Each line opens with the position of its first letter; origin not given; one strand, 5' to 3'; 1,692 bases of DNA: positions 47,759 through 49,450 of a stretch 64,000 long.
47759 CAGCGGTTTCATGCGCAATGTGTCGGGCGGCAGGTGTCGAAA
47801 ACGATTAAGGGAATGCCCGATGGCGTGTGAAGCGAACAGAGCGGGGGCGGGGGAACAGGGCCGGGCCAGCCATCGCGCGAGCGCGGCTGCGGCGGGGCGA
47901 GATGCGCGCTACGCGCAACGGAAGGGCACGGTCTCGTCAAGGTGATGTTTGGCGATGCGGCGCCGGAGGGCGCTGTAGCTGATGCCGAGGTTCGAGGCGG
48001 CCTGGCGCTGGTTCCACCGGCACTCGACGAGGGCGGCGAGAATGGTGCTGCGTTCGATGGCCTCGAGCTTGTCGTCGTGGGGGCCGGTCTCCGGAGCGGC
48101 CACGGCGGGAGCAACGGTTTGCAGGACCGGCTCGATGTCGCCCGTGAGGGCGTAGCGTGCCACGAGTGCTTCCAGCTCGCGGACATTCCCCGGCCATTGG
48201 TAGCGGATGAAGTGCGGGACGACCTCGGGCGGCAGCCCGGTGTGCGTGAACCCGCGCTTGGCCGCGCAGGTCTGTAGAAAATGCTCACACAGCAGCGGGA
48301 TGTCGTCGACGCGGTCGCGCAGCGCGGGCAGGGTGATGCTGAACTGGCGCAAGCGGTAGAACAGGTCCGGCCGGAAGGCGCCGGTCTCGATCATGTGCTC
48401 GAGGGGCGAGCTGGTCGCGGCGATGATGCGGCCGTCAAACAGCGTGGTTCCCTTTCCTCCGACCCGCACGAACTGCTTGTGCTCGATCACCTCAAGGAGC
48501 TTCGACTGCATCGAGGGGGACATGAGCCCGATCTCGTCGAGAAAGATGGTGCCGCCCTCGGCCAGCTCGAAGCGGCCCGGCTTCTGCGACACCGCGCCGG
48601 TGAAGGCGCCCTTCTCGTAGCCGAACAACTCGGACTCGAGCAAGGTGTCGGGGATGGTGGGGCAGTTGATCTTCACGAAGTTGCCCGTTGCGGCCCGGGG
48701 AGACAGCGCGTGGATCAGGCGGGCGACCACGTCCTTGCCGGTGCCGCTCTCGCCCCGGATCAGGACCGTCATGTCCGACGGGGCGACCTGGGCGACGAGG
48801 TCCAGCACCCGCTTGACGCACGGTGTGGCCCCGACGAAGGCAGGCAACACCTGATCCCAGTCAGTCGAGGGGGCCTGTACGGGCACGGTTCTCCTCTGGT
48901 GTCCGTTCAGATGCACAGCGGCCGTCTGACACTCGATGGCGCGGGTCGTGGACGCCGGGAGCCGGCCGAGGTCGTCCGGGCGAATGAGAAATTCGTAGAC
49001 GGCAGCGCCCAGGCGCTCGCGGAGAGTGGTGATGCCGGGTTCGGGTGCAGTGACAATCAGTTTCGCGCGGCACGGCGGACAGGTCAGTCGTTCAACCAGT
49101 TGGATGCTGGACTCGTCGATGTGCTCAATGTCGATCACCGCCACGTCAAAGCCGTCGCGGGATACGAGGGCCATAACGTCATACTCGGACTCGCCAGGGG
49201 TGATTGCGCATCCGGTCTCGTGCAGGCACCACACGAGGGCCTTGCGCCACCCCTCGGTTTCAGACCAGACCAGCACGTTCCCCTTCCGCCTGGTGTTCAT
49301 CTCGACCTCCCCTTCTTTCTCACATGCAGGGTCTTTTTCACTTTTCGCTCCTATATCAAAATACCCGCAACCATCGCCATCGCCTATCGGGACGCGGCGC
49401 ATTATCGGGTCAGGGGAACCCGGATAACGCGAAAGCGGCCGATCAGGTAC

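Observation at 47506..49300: Sigma-54 promoter and orphan NtrC-type regulator controlling the EPS export operon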

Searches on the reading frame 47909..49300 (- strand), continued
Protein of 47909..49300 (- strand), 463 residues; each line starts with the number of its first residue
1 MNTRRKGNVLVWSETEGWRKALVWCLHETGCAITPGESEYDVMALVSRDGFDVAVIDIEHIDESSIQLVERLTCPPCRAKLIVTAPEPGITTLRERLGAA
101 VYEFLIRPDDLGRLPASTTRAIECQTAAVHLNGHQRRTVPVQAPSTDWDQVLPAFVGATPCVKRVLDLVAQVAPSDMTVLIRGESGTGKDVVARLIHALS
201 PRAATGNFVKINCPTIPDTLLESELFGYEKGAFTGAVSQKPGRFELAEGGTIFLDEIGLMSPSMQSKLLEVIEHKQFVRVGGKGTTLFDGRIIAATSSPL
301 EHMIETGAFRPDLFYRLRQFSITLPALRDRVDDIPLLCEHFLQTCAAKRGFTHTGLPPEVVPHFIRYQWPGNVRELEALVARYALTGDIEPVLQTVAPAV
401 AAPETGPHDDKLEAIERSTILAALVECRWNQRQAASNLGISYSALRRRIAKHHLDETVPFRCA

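Call 78: predict_structure(alignment_id=A1)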
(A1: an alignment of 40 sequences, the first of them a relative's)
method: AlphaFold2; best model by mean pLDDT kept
length: 463 residues; sequences in the alignment: 40
mean_pLDDT: 89.5   pTM: 0.60
mean pLDDT of the five models: 89.5, 88.5, 87.8, 87.4, 86.8
residues with pLDDT >= 90: 362; 70-90: 51; 50-70: 22; < 50: 28
segments of 3 or more residues with pLDDT < 50: 130-145, 402-405, 460-463
pLDDT, mean of each block of 10 residues (from residue 1): 73 97 96 96 90 96 92 86 92 87 95 96 76 40 54 84 96 97 96 96 96 91 96 92 97 97 97 97 96 97 97 97 96 96 92 93 94 95 97 85 49 89 95 97 96 76 43
secondary structure, 60 per line:
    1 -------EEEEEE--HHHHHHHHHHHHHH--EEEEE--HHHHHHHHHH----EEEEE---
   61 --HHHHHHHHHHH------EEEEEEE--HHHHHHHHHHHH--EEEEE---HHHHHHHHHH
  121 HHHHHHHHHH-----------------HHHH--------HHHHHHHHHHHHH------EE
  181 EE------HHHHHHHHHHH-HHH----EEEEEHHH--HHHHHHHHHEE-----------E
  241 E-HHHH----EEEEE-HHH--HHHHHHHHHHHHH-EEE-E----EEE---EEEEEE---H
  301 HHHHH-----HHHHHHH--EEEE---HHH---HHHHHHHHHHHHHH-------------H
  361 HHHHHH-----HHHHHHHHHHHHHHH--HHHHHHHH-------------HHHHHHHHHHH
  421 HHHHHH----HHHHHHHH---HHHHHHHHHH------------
elements in order: E8-13 H16-29 E32-36 H39-48 E53-57 H63-73 E80-86 H89-100 E103-107 H111-130 H148-151 H160-172 E179-182 H189-199 E208-212 H218-226 H243-246 E251-255 H262-274 E276-278 E285-287 E291-296 H300-305 H311-317 E320-323 H333-346 H360-366 H372-386 H389-396 H410-426 H431-438 H442-451
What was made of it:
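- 48911..49279 (-): Receiver-like N-terminal domain (residues 8-130). It has a (beta-alpha)5 fold and keeps Asp57, but has Ser13-Glu14-Thr15, Ala85 and Arg107 at the other signature positions. AlphaFold2 model with pLDDT above 90 and CheY-like strand/helix order (call 78).
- On Two-component receiver (CheY-like REC, PF00072): The AlphaFold2 model has strands at 8-13, 32-36, 53-57, 80-86 and 103-107, alternating with five helices, at pLDDT above 90 (call 78).
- Closest known: Aquifex aeolicus NtrC1. Different: The model here has a disordered linker at residues 130-145 (call 78), and the phosphorylation residues are degenerate.
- CheY-like fold with pLDDT above 90 (call 78).
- Tried and rejected: Not seen, because the model has a disordered linker (call 78).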

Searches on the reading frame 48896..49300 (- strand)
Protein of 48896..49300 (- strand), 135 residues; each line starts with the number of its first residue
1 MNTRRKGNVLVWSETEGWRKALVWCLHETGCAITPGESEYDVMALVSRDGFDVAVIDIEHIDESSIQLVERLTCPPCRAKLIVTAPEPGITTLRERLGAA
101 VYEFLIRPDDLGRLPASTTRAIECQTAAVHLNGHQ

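Call 38: search_solved_structures(query=window:48896-49300:-, max_evalue=10, show_alignments=3)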
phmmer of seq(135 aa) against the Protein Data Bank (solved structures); distinct sequences matched with E-value up to 10: 22.
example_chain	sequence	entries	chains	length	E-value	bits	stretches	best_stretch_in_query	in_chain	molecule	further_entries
1zy2_A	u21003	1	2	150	0.0047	20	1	8-124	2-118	transcriptional regulator NtrC1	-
4l4u_A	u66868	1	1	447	0.031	17.3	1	8-124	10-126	Transcriptional regulator (NtrC family)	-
1ny5_A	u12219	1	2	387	0.037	17.1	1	8-124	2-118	transcriptional regulator (NtrC family)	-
3hdv_A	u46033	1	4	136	0.087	15.9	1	9-120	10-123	Response regulator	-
3rqi_A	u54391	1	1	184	0.13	15.3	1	8-126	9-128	Response regulator protein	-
7ssi_C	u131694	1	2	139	0.19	14.8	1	35-107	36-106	Transcriptional regulatory protein DesR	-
4le0_A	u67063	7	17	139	0.19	14.8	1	35-107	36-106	Transcriptional regulatory protein DesR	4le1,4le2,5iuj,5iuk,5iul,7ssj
4ldz_A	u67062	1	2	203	0.41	13.7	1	35-107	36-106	Transcriptional regulatory protein DesR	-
4iwx_A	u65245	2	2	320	0.44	13.6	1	31-95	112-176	Ribosomal protein S6 modification protein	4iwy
1qkk_A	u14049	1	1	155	0.48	13.5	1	13-125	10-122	C4-DICARBOXYLATE TRANSPORT TRANSCRIPTIONAL REGULATORY PROTEIN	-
7pv7_D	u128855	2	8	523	0.51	13.4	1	10-119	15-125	Response regulator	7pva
7pvk_A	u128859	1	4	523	0.51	13.4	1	10-119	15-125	Response regulator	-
5zct_A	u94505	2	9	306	0.53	13.3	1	31-95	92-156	Ribosomal protein S6--L-glutamate ligase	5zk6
1hzk_A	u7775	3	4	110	0.62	13.1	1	91-132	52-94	C-1027 APOPROTEIN | Apoprotein of C1027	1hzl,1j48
4dad_A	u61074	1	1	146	0.84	12.7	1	34-116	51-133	Putative pilus assembly-related protein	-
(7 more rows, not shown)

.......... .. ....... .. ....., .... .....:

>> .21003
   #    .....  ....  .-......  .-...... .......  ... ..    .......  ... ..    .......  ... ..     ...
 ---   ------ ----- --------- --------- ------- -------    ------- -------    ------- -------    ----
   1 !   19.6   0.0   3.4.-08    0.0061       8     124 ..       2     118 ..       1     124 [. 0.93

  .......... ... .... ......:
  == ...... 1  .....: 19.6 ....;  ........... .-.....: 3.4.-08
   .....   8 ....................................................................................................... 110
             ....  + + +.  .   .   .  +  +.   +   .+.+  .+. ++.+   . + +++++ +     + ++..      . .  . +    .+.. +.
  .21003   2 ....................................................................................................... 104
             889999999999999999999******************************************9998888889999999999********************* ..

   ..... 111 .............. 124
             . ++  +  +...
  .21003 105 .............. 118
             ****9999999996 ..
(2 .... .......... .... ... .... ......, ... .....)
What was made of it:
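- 48911..49279 (-): Alignment to the NtrC1 receiver, E = 0.0047 (call 38).
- On Two-component receiver (CheY-like REC, PF00072): The alignment to the NtrC1 receiver covers residues 8-124 (call 38).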

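Call 67: search_protein_families(library=pfam, proteins=[window:48896-49300:-], max_evalue=5)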
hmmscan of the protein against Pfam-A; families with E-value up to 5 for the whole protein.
seq(135 aa): 2 families
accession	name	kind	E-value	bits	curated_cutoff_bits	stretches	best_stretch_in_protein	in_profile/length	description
PF00072.30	Response_reg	-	0.02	15.5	30.2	1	13-114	5-106/111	Response regulator receiver domain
PF19809.4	DUF6292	-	0.09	13.6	27.1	1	5-27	39-56/88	Family of unknown function (DUF6292)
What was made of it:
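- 48911..49279 (-): Pfam Response_reg below threshold (call 67).
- On Two-component receiver (CheY-like REC, PF00072): The domain alone scores 15.5 bits against 30.2 (call 67).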
